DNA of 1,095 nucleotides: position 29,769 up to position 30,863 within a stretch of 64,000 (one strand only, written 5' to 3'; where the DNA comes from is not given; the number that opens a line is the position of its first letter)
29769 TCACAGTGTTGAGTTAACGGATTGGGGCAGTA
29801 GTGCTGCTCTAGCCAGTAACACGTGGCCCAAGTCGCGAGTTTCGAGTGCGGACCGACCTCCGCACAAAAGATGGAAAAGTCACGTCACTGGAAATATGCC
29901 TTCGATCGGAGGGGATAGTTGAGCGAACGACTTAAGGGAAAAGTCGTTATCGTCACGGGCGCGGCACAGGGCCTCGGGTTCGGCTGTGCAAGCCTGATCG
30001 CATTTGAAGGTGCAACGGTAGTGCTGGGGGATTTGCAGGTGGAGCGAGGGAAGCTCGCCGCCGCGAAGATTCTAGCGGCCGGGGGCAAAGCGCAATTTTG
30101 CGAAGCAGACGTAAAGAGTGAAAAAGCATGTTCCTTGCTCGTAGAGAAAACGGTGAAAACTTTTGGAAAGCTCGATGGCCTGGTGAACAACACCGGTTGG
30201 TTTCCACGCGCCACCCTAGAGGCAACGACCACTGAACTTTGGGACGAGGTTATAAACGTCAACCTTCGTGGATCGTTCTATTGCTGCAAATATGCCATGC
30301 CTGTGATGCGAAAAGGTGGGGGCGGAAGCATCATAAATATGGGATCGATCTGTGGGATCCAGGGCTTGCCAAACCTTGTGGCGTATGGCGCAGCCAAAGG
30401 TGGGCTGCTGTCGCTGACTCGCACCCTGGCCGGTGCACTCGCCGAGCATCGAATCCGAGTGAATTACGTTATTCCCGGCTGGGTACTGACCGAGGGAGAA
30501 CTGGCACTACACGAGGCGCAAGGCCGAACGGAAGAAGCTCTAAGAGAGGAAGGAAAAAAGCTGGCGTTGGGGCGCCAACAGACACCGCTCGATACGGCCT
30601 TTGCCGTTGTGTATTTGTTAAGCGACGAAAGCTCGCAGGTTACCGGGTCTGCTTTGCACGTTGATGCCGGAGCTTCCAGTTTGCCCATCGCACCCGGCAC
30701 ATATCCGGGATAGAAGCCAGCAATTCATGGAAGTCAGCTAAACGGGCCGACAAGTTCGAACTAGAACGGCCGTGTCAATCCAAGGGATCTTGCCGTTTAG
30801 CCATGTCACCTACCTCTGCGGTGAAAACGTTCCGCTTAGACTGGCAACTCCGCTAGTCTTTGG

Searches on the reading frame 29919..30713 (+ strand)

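Call 60: search_protein_families(library=pfam, proteins=[window:29919-30713:+], max_evalue=0.0001)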
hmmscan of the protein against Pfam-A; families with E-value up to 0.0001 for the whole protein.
window:29919-30713:+ (264 aa): 4 families
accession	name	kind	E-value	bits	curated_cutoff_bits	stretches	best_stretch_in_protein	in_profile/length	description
PF13561.12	adh_short_C2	-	4.4e-63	213.5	27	1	14-252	1-235/236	Enoyl-(Acyl carrier protein) reductase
PF00106.31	adh_short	-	4.7e-52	176.8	26.6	1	8-194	1-187/195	short chain dehydrogenase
PF08659.16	KR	-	1.1e-09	38.9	22.6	1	10-162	3-155/180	KR domain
PF23441.1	SDR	-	3.9e-09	36.7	27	1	4-252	4-255/258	SDR-like rossmann domain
